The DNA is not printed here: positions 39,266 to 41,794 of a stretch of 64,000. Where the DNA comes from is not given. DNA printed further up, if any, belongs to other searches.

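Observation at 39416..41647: Single polypeptide combining an adenylate/guanylate cyclase catalytic domain with an HD-GYP c-di-GMP phosphodiesterase domain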

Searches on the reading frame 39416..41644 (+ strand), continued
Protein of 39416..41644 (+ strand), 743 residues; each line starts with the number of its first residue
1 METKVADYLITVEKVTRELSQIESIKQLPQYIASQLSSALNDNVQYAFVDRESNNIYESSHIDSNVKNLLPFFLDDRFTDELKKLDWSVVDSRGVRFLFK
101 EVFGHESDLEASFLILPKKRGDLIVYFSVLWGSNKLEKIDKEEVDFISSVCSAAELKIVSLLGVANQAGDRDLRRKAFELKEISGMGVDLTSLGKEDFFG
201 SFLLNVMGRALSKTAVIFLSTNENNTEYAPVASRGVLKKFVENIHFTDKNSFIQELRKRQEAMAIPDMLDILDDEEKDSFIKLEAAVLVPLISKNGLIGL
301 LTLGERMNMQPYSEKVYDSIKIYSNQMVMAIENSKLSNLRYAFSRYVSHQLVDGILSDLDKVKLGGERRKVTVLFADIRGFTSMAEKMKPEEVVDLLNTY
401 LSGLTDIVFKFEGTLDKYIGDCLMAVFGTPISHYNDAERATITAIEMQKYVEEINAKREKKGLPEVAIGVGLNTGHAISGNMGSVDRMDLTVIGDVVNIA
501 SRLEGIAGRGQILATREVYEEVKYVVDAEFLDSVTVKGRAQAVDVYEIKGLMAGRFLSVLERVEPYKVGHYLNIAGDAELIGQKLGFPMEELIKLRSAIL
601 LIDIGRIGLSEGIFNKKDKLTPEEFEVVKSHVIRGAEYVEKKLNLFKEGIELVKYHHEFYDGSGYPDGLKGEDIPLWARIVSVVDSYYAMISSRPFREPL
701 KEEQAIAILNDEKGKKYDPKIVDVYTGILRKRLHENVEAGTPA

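Call 5: find_homologous_proteins(query=window:39416-41644:+, max_evalue=0.00001)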
Query window:39416-41644:+ (743 aa): 3689 proteins with E <= 0.00001 among 8000 candidates; the best 120 are listed.
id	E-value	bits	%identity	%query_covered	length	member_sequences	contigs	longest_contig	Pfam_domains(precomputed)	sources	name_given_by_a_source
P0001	0.0e+0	1617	99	100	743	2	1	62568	PF13487.13,PF01966.29,PF13492.13,PF00211.26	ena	-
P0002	0.0e+0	1538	94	100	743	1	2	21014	PF13487.13,PF01966.29,PF13492.13,PF00211.26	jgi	jgi:HD-GYP domain-containing protein (c-di-GMP phosphodiesterase class II)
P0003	0.0e+0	1451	88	100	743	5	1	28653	PF13487.13,PF01966.29,PF00211.26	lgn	-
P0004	0.0e+0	1445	87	100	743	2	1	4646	PF13487.13,PF01966.29,PF00211.26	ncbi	-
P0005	0.0e+0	1430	86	100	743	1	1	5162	PF13487.13,PF01966.29,PF13492.13,PF00211.26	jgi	jgi:HD-GYP domain-containing protein (c-di-GMP phosphodiesterase class II)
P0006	0.0e+0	1412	87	100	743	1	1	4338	PF13487.13,PF01966.29,PF13492.13,PF00211.26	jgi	jgi:HD-GYP domain-containing protein (c-di-GMP phosphodiesterase class II)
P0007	0.0e+0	1403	86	100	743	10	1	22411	PF13487.13,PF01966.29,PF00211.26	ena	-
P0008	0.0e+0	1395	85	100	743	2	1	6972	PF13487.13,PF01966.29,PF13492.13,PF00211.26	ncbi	-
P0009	0.0e+0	1351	83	100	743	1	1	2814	PF13487.13,PF01966.29,PF00211.26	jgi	-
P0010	0.0e+0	1350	81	100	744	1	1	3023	PF13487.13,PF01966.29,PF13492.13,PF00211.26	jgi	jgi:HD-GYP domain-containing protein (c-di-GMP phosphodiesterase class II)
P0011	0.0e+0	1347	82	100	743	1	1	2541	PF13487.13,PF01966.29,PF00211.26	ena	-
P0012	0.0e+0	1334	80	100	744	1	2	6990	PF13487.13,PF01966.29,PF13492.13,PF00211.26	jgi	jgi:class 3 adenylate cyclase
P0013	0.0e+0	1330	80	100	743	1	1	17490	PF13487.13,PF01966.29,PF00211.26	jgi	jgi:HD-GYP domain-containing protein (c-di-GMP phosphodiesterase class II)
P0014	0.0e+0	1330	80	100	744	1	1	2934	PF13487.13,PF01966.29,PF13492.13,PF00211.26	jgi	jgi:class 3 adenylate cyclase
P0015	0.0e+0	1327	79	100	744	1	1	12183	PF13487.13,PF01966.29,PF13492.13,PF00211.26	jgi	jgi:class 3 adenylate cyclase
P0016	0.0e+0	1324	79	100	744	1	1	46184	PF13487.13,PF01966.29,PF13492.13,PF00211.26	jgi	jgi:HD-GYP domain-containing protein (c-di-GMP phosphodiesterase class II)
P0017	0.0e+0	1289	77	100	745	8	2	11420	PF13185.13,PF13487.13,PF01966.29,PF00211.26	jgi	jgi:HD-GYP domain-containing protein (c-di-GMP phosphodiesterase class II)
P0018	0.0e+0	1223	74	99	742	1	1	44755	PF13185.13,PF13487.13,PF01966.29,PF13492.13,PF00211.26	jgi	-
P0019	0.0e+0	1184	71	99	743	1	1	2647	PF13487.13,PF01966.29,PF00211.26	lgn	-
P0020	0.0e+0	1182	69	99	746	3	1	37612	PF13185.13,PF13487.13,PF01966.29,PF00211.26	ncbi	ncbi:MAG: HD domain-containing phosphohydrolase [Spirochaetota bacterium]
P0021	0.0e+0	1182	71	99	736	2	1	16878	PF13487.13,PF01966.29,PF13492.13,PF00211.26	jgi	-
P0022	0.0e+0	1180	70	99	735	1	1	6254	PF13185.13,PF13487.13,PF01966.29,PF13492.13,PF00211.26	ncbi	-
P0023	0.0e+0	1175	69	99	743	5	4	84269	PF13487.13,PF01966.29,PF00211.26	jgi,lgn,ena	-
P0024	0.0e+0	1173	71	98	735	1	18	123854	PF13185.13,PF13487.13,PF01966.29,PF13492.13,PF00211.26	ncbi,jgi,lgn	-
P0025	0.0e+0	1168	70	99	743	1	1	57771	PF13487.13,PF01966.29,PF00211.26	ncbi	-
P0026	0.0e+0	1167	70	99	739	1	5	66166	PF13185.13,PF13487.13,PF01966.29,PF13492.13,PF00211.26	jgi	-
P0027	0.0e+0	1157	68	99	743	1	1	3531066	PF13487.13,PF01966.29,PF00211.26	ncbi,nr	ncbi:MAG: HD domain-containing protein [Spirochaetota bacterium]|nr:MAG: HD domain-containing protei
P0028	0.0e+0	1154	79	89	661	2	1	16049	PF13185.13,PF13487.13,PF01966.29,PF00211.26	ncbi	-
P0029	0.0e+0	1137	68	99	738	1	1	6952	PF13487.13,PF01966.29,PF00211.26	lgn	-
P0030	0.0e+0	1136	81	84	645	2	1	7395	PF00211.26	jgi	-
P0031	0.0e+0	1136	68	99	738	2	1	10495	PF13487.13,PF01966.29,PF00211.26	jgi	jgi:class 3 adenylate cyclase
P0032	0.0e+0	1123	67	99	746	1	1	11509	PF13185.13,PF13487.13,PF01966.29,PF00211.26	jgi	jgi:HD-GYP domain-containing protein (c-di-GMP phosphodiesterase class II)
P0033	0.0e+0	1118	67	99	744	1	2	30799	PF13487.13,PF01966.29,PF00211.26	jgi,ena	-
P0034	0.0e+0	1118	67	99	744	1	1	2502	PF13487.13,PF01966.29,PF00211.26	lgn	-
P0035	0.0e+0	1117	67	99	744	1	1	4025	PF13487.13,PF01966.29,PF00211.26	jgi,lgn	-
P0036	0.0e+0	1114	67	99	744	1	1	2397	PF13487.13,PF01966.29,PF00211.26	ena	-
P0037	0.0e+0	1108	67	99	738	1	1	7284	PF13487.13,PF01966.29,PF00211.26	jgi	jgi:HD-GYP domain-containing protein (c-di-GMP phosphodiesterase class II)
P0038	0.0e+0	1105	66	99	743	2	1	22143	PF13487.13,PF01966.29,PF00211.26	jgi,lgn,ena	-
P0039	0.0e+0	1102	66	100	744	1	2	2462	PF13487.13,PF01966.29,PF00211.26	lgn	-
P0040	0.0e+0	1100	65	99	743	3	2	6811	PF13487.13,PF01966.29,PF13492.13,PF00211.26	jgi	jgi:adenylate cyclase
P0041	0.0e+0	1096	66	100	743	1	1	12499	PF13487.13,PF01966.29,PF13492.13,PF00211.26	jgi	jgi:HD-GYP domain-containing protein (c-di-GMP phosphodiesterase class II)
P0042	0.0e+0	1094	65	99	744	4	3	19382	PF13487.13,PF01966.29,PF00211.26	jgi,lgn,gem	-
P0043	0.0e+0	1093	66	99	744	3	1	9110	PF13487.13,PF01966.29,PF00211.26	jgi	jgi:HD-GYP domain-containing protein (c-di-GMP phosphodiesterase class II)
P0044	0.0e+0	1093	66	99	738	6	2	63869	PF13487.13,PF01966.29,PF00211.26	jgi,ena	-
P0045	0.0e+0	1093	65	99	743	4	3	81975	PF13487.13,PF01966.29,PF00211.26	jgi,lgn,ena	-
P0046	0.0e+0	1093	66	99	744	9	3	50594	PF13487.13,PF01966.29,PF00211.26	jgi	jgi:HD-GYP domain-containing protein (c-di-GMP phosphodiesterase class II)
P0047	0.0e+0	1092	65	99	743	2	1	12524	PF13487.13,PF01966.29,PF00211.26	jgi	jgi:HD-GYP domain-containing protein (c-di-GMP phosphodiesterase class II)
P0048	0.0e+0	1092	65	99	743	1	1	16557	PF13487.13,PF01966.29,PF00211.26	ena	-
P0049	0.0e+0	1091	67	100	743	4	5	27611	PF13487.13,PF01966.29,PF01590.33,PF13492.13,PF00211.26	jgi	jgi:class 3 adenylate cyclase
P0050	0.0e+0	1090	65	99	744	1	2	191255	PF13487.13,PF01966.29,PF00211.26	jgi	jgi:HD-GYP domain-containing protein (c-di-GMP phosphodiesterase class II)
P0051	0.0e+0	1090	65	100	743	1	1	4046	PF13487.13,PF01966.29,PF13492.13,PF00211.26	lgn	-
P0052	0.0e+0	1086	66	100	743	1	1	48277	PF13487.13,PF01966.29,PF00211.26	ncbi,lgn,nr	ncbi:MAG: HD domain-containing protein [Spirochaetes bacterium]|nr:HD domain-containing protein [Spi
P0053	0.0e+0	1084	65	99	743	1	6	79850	PF13487.13,PF01966.29,PF00211.26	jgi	-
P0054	0.0e+0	1082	64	99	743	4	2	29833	PF13487.13,PF01966.29,PF00211.26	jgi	jgi:HD-GYP domain-containing protein (c-di-GMP phosphodiesterase class II)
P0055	0.0e+0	1067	65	99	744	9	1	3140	PF13487.13,PF01966.29,PF00211.26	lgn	-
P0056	0.0e+0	1056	65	100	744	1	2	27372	PF13487.13,PF01966.29,PF13492.13,PF00211.26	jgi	jgi:HD-GYP domain-containing protein (c-di-GMP phosphodiesterase class II)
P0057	0.0e+0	1052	64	99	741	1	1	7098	PF13487.13,PF01966.29,PF13492.13,PF00211.26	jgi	jgi:class 3 adenylate cyclase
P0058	0.0e+0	1044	62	100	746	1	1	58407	PF13487.13,PF01966.29,PF00211.26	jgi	-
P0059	0.0e+0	1043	62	99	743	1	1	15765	PF13487.13,PF01966.29,PF00211.26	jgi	jgi:HD-GYP domain-containing protein (c-di-GMP phosphodiesterase class II)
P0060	0.0e+0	1040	61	100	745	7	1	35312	PF13487.13,PF01966.29,PF00211.26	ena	-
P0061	0.0e+0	1035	61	99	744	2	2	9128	PF13487.13,PF01966.29,PF00211.26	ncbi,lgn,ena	-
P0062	0.0e+0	1026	62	99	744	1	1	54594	PF13487.13,PF01966.29,PF00211.26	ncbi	-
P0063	0.0e+0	1012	62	99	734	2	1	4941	PF13487.13,PF01966.29,PF00211.26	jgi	jgi:HD-GYP domain-containing protein (c-di-GMP phosphodiesterase class II)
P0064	0.0e+0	1012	61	100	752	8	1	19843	PF13185.13,PF13487.13,PF01966.29,PF13492.13,PF00211.26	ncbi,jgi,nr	ncbi:MAG: hypothetical protein DRP84_03275 [Spirochaetes bacterium]|nr:MAG: hypothetical protein DRP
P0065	2.3e-298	1010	61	98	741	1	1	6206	PF13487.13,PF01966.29,PF00211.26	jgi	-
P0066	5.4e-298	1009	62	100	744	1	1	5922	PF13487.13,PF01966.29,PF13492.13,PF00211.26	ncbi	-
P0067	1.6e-296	1004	60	99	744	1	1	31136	PF13487.13,PF01966.29,PF00211.26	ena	-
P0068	1.6e-295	1001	60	99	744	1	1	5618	PF13487.13,PF01966.29,PF00211.26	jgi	-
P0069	1.7e-295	1001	60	99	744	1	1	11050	PF13487.13,PF01966.29,PF00211.26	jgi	-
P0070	1.9e-295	1000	60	99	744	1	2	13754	PF13487.13,PF01966.29,PF00211.26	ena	-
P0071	3.3e-295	1000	63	95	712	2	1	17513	PF13487.13,PF01966.29,PF00211.26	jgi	jgi:HD-GYP domain-containing protein (c-di-GMP phosphodiesterase class II)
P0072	2.1e-293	994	59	100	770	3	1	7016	PF13487.13,PF01966.29,PF00211.26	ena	-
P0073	9.1e-290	982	59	99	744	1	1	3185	PF13487.13,PF01966.29,PF00211.26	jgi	-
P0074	1.5e-289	981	59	99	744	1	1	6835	PF13487.13,PF01966.29,PF13492.13,PF00211.26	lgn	-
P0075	1.6e-262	892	84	64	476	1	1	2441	PF13487.13,PF01966.29,PF00211.26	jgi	jgi:HD-GYP domain-containing protein (c-di-GMP phosphodiesterase class II)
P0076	1.9e-261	888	55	99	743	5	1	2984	PF13487.13,PF01966.29,PF00211.26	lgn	-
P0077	3.3e-249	848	91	56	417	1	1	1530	PF13487.13,PF01966.29,PF00211.26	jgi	jgi:HD-GYP domain-containing protein (c-di-GMP phosphodiesterase class II)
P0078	7.6e-243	826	50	99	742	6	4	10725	PF13487.13,PF01966.29,PF00211.26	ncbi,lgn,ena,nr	ncbi:MAG TPA: HD domain-containing protein [Spirochaetes bacterium]|nr:HD domain-containing protein 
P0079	3.3e-212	725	63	71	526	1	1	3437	PF00211.26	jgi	-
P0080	2.7e-209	716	70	60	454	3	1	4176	PF13487.13,PF01966.29,PF00211.26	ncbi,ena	-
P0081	8.4e-208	711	64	66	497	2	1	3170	PF13487.13,PF01966.29,PF00211.26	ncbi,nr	ncbi:MAG: hypothetical protein DRP54_07220 [Spirochaetes bacterium]|nr:MAG: hypothetical protein DRP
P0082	3.7e-190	652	65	60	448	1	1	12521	PF00211.26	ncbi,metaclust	ncbi:MAG: hypothetical protein AMS17_07335, partial [Spirochaetes bacterium DG_61]|metaclust:status=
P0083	7.1e-152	526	44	75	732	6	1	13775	PF13487.13,PF01966.29,PF00211.26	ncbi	-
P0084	3.6e-143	497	42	75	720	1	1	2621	PF13487.13,PF01966.29,PF01590.33,PF00211.26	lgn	-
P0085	3.4e-115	405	35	76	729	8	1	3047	PF13487.13,PF00211.26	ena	-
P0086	7.6e-68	248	49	29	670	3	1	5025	PF13426.14,PF13185.13,PF01590.33,PF13492.13,PF00211.26,PF00989.32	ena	-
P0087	1.5e-67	247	49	29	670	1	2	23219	PF13426.14,PF13185.13,PF01590.33,PF13492.13,PF00211.26,PF00989.32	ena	-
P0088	1.8e-67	247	49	29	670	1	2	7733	PF13426.14,PF13185.13,PF01590.33,PF13492.13,PF00211.26,PF00989.32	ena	-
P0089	2.0e-67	247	49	29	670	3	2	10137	PF13426.14,PF13185.13,PF01590.33,PF13492.13,PF00211.26,PF00989.32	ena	-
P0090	4.1e-67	246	52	30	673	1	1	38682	PF13426.14,PF13185.13,PF01590.33,PF13492.13,PF00211.26,PF00989.32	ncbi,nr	ncbi:MAG: hypothetical protein CBE24_02970 [bacterium TMED264]|nr:MAG: hypothetical protein CBE24_02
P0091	4.5e-66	242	50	29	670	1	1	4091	PF13426.14,PF13185.13,PF01590.33,PF13492.13,PF00211.26,PF00989.32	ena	-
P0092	5.5e-66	242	50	29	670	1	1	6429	PF13426.14,PF13185.13,PF01590.33,PF13492.13,PF00211.26,PF00989.32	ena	-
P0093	9.5e-66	241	51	30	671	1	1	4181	PF13426.14,PF13185.13,PF01590.33,PF13492.13,PF00211.26,PF00989.32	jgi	jgi:adenylate cyclase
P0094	1.7e-65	240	51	30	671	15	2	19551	PF13426.14,PF13185.13,PF01590.33,PF13492.13,PF00211.26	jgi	-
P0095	3.3e-65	239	50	30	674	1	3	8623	PF13426.14,PF13185.13,PF01590.33,PF08448.17,PF13492.13,PF00211.26,PF00989.32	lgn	-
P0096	9.7e-65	238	51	30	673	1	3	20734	PF13426.14,PF13185.13,PF01590.33,PF13492.13,PF00211.26,PF00989.32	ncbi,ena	-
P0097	2.2e-64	237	54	30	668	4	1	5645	PF13426.14,PF13185.13,PF01590.33,PF13492.13,PF00211.26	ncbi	-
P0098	6.6e-64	235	50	30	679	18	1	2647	PF13426.14,PF13185.13,PF01590.33,PF13492.13,PF00211.26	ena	-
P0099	7.4e-64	235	50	30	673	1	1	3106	PF13426.14,PF13185.13,PF01590.33,PF13492.13,PF00211.26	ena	-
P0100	7.4e-64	235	50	30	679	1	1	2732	PF13426.14,PF15714.12,PF13185.13,PF01590.33,PF13492.13,PF00211.26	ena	-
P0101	8.7e-64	235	52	30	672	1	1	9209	PF13426.14,PF13185.13,PF01590.33,PF13492.13,PF00211.26,PF00989.32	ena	-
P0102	1.1e-63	234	50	30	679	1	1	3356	PF13426.14,PF13185.13,PF01590.33,PF13492.13,PF00211.26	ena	-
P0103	1.5e-63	234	50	30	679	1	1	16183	PF13426.14,PF15714.12,PF13185.13,PF01590.33,PF13492.13,PF00211.26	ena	-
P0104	1.5e-63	234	49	30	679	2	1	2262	PF13426.14,PF13185.13,PF01590.33,PF08448.17,PF13492.13,PF00211.26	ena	-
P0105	2.0e-63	234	52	30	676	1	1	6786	PF13426.14,PF13185.13,PF01590.33,PF13492.13,PF00211.26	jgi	-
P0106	2.2e-63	233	50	30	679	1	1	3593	PF13426.14,PF13185.13,PF01590.33,PF13492.13,PF00211.26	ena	-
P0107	2.2e-63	233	53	30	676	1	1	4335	PF13426.14,PF13185.13,PF01590.33,PF13492.13,PF00211.26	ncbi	-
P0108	2.5e-63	233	50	30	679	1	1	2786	PF13426.14,PF15714.12,PF13185.13,PF01590.33,PF13492.13,PF00211.26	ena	-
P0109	2.8e-63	233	50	30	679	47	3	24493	PF13426.14,PF13185.13,PF01590.33,PF08448.17,PF13492.13,PF00211.26,PF00989.32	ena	-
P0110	3.0e-63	233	50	30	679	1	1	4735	PF13426.14,PF15714.12,PF13185.13,PF01590.33,PF13492.13,PF00211.26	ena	-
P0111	3.1e-63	233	50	30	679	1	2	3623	PF13426.14,PF13185.13,PF01590.33,PF08448.17,PF13492.13,PF00211.26,PF00989.32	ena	-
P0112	3.8e-63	233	51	30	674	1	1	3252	PF13426.14,PF13185.13,PF01590.33,PF13492.13,PF00211.26,PF00989.32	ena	-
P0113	3.9e-63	233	50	30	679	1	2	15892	PF13426.14,PF13185.13,PF01590.33,PF13492.13,PF00211.26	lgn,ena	-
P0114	3.9e-63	233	50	30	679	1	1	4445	PF13426.14,PF15714.12,PF13185.13,PF01590.33,PF13492.13,PF00211.26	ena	-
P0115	4.1e-63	232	50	30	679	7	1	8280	PF13426.14,PF13185.13,PF01590.33,PF13492.13,PF00211.26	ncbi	-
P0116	4.4e-63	232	50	30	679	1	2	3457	PF13426.14,PF13185.13,PF01590.33,PF13492.13,PF00211.26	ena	-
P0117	4.5e-63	232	48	29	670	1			PF13426.14,PF13185.13,PF01590.33,PF13492.13,PF00211.26,PF00989.32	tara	tara:strand:+ start:719 stop:2731 length:2013 start_codon:yes stop_codon:yes gene_type:complete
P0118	4.5e-63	232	50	30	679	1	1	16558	PF13426.14,PF13185.13,PF01590.33,PF13492.13,PF00211.26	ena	-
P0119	4.8e-63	232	48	29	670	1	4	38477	PF13426.14,PF13185.13,PF01590.33,PF13492.13,PF00211.26,PF00989.32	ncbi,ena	-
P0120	5.6e-63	232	50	30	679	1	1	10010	PF13426.14,PF13185.13,PF01590.33,PF13492.13,PF00211.26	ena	-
